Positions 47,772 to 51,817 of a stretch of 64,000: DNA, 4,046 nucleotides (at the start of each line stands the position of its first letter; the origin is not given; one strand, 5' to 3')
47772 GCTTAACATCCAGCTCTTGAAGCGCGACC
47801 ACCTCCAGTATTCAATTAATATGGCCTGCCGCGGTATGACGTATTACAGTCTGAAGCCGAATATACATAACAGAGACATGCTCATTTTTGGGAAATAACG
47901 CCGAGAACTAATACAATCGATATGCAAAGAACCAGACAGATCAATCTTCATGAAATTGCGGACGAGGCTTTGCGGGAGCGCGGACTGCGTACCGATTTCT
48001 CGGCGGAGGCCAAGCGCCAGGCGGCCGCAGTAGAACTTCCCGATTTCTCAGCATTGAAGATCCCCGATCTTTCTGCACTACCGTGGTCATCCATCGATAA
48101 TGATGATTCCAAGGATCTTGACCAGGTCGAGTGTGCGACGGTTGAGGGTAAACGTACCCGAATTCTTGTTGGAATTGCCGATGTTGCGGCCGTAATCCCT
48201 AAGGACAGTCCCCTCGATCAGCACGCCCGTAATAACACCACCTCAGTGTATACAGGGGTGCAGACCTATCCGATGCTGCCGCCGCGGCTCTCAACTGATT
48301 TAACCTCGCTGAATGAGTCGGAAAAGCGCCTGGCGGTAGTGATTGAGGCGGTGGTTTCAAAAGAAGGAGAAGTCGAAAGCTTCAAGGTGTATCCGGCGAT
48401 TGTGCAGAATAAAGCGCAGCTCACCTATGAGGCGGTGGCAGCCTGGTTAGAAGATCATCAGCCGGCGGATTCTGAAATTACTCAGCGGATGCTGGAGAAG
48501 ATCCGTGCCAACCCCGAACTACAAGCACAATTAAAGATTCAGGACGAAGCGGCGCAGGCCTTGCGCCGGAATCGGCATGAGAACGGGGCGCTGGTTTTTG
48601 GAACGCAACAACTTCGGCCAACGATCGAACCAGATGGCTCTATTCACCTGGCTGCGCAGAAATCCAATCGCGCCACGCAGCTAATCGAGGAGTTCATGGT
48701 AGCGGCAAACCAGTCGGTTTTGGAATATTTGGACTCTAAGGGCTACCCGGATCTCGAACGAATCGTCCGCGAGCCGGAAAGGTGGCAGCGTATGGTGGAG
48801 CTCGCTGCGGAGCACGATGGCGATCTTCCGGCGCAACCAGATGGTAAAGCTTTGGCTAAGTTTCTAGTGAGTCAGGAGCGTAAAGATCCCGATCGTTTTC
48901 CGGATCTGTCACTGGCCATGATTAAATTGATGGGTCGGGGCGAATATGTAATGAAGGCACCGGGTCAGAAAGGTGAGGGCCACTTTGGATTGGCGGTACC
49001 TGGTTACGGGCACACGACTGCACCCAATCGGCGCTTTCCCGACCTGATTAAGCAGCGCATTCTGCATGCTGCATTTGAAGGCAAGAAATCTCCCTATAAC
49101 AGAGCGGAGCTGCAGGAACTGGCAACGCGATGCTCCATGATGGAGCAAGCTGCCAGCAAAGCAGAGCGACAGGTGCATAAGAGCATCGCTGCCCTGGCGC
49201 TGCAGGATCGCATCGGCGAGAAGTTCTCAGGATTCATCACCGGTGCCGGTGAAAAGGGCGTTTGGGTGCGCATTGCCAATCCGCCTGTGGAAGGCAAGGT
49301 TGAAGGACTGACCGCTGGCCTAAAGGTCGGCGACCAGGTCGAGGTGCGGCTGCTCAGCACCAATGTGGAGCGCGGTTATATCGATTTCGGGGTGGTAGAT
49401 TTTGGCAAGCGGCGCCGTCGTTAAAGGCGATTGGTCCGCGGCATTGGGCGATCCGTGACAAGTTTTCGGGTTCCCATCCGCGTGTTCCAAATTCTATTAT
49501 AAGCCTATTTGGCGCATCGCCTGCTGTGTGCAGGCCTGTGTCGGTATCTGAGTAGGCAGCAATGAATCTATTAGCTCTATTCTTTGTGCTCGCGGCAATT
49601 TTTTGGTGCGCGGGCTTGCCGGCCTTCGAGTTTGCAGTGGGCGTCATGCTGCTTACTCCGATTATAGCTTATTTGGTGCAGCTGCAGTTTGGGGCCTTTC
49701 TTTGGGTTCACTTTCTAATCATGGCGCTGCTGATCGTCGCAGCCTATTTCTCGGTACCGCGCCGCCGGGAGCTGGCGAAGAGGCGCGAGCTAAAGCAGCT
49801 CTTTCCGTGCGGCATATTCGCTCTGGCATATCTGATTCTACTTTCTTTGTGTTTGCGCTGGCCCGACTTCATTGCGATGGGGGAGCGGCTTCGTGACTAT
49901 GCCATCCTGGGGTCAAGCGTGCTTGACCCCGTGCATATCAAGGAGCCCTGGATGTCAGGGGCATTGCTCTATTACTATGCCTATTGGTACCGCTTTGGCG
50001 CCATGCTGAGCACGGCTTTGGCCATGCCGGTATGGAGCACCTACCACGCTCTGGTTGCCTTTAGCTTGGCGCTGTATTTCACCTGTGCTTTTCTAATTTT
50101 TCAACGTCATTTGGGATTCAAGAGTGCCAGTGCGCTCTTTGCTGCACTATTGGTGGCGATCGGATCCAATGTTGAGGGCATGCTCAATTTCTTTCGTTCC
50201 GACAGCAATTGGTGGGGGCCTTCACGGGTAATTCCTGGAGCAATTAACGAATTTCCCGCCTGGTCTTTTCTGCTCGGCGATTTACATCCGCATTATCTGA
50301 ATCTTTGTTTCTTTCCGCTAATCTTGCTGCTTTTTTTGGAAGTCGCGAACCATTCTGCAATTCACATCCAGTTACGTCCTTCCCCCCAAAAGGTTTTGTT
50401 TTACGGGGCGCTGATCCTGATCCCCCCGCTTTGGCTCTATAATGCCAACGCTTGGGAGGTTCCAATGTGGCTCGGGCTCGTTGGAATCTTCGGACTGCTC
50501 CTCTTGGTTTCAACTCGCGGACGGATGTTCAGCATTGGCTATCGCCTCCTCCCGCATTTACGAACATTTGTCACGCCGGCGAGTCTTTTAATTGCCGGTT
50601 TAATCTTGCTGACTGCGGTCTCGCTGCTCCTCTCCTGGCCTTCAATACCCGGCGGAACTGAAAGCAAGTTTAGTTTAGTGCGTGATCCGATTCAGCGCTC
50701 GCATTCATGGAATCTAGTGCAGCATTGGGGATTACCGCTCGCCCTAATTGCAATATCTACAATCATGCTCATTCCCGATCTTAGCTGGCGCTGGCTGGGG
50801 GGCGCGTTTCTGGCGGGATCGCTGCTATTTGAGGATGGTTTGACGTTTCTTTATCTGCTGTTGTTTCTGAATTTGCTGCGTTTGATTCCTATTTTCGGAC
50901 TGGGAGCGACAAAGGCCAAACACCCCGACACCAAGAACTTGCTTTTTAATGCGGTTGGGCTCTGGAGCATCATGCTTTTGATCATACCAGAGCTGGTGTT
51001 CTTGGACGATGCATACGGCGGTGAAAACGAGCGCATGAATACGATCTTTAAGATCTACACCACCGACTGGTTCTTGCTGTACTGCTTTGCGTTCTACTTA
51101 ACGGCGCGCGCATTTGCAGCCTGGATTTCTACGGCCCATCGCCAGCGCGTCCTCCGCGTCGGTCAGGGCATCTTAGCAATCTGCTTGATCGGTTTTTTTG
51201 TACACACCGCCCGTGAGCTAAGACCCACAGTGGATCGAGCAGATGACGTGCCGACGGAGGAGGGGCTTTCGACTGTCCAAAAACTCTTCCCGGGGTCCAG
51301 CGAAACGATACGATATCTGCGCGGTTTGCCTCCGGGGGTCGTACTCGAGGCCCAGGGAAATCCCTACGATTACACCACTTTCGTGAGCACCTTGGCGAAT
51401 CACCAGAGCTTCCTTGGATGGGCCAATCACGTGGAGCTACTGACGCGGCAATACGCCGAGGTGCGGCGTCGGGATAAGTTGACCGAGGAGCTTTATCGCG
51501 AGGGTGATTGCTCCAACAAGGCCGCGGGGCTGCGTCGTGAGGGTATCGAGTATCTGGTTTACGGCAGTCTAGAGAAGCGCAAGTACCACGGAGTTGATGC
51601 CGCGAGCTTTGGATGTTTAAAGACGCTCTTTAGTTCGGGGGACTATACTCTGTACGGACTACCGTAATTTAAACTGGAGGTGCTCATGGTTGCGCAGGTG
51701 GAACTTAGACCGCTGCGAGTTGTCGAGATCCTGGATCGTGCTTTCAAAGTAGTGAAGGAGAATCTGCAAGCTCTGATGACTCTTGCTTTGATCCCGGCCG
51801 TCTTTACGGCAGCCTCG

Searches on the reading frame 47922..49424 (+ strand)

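Call 22: search_protein_families(library=pfam, proteins=[window:47922-49424:+], max_evalue=0.01)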
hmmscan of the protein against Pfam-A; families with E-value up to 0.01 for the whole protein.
window:47922-49424:+ (500 aa): 2 families
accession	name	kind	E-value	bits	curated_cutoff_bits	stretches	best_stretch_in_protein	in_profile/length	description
PF00773.25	RNB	-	2.4e-78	264.1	29.3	1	49-385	3-324/326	RNB domain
PF18614.7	RNase_II_C_S1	-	1.7e-16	60.2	26.6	1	433-492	1-59/59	RNase II-type exonuclease C-terminal S1 domain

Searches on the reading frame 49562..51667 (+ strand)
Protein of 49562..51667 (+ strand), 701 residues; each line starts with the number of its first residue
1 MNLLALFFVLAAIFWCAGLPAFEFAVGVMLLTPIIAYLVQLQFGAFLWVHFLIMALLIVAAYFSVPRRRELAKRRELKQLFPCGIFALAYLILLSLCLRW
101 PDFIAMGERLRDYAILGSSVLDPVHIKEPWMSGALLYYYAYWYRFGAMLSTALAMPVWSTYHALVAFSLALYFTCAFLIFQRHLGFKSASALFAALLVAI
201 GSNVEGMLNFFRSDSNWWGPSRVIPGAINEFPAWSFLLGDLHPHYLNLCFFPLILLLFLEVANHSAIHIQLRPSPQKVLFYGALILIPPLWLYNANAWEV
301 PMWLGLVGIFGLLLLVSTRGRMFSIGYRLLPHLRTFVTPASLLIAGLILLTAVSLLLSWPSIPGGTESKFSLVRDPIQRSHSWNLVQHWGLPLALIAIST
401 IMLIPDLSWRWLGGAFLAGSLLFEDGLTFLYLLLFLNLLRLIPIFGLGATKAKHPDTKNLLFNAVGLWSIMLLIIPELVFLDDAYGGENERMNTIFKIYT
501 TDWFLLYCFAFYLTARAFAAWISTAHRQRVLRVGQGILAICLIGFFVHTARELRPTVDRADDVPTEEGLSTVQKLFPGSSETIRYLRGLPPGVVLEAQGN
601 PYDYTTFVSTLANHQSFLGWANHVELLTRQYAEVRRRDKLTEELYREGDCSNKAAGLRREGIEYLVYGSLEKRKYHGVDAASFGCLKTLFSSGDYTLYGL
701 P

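Call 22: search_protein_families(library=pfam, proteins=[window:49562-51667:+], max_evalue=0.01)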
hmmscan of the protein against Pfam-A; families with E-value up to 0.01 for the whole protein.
window:49562-51667:+ (701 aa): 1 family
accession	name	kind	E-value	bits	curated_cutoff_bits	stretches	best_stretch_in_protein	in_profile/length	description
PF10060.15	DUF2298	-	2.3e-47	162.5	27.8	1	37-506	8-488/488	Uncharacterized membrane protein (DUF2298)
